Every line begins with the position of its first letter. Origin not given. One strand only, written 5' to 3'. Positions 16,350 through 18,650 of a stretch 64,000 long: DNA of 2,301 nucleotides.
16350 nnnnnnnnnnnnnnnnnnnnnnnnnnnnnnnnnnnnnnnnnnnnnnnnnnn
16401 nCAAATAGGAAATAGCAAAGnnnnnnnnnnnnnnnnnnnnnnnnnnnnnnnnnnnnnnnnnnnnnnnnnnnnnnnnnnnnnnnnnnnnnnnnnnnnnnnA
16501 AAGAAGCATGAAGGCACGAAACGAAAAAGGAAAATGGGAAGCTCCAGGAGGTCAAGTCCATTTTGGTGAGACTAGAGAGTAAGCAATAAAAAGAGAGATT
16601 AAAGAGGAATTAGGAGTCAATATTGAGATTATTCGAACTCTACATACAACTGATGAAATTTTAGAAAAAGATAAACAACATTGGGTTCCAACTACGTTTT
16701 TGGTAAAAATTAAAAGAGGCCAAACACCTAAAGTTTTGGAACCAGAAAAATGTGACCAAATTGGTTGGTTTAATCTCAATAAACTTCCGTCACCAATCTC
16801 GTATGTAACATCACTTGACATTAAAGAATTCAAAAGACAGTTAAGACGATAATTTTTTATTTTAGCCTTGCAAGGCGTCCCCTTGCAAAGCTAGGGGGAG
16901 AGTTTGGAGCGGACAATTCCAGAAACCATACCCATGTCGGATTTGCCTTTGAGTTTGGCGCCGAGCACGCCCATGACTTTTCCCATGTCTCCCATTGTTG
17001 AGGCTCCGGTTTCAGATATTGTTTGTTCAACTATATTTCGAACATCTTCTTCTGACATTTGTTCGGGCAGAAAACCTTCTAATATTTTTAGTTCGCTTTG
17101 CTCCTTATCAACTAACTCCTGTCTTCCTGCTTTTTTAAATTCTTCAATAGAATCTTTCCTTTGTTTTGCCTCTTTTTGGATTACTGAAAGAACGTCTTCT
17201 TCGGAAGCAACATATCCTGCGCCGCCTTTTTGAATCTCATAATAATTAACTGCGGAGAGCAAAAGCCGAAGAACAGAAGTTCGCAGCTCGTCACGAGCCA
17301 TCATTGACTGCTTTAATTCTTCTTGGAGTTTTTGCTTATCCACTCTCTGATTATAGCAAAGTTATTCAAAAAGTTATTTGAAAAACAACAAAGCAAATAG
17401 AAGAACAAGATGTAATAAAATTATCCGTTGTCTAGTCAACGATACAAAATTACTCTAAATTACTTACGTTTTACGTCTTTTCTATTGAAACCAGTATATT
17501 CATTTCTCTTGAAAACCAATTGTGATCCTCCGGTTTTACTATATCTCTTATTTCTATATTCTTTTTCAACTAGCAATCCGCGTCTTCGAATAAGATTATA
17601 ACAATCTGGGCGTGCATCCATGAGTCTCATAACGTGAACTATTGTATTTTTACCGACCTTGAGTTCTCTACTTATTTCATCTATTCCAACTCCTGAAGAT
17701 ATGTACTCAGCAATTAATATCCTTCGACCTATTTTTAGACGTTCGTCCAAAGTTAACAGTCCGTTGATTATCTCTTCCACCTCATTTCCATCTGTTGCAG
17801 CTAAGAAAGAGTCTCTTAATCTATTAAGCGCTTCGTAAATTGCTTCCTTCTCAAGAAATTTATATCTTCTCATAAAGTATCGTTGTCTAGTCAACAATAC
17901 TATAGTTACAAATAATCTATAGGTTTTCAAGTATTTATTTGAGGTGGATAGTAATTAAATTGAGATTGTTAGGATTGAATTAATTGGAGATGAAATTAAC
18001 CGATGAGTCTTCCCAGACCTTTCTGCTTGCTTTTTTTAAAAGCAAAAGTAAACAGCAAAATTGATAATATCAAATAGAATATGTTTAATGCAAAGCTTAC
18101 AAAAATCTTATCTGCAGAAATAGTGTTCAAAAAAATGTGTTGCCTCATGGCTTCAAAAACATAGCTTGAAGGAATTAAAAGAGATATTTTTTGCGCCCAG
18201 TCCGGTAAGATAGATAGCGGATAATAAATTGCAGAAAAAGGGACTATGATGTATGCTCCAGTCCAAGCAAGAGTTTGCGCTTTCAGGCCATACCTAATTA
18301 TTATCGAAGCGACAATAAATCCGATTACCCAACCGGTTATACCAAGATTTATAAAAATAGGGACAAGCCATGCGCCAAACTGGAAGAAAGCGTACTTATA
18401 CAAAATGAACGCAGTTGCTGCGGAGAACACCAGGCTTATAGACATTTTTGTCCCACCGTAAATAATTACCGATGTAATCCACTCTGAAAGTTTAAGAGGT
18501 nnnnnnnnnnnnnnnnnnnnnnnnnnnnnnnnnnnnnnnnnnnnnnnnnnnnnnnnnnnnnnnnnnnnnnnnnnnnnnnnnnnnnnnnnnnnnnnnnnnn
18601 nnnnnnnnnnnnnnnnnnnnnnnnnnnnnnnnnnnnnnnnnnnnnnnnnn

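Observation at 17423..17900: TrpR/YerC-like regulator gene bracketed by 22-bp direct repeats that are themselves imperfect palindromes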

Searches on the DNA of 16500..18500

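Call 52: search_rna_families(source=window, start=16500, end=18500, threshold=evalue, max_evalue=1)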
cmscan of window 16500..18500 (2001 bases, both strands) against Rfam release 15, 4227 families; matches with E-value up to 1: 1.
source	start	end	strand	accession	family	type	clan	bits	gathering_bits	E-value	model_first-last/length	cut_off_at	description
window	17455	17538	+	RF02701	PsrR1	Gene; sRNA;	-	20.8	42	0.65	1-79/79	no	Photosynthesis regulatory RNA1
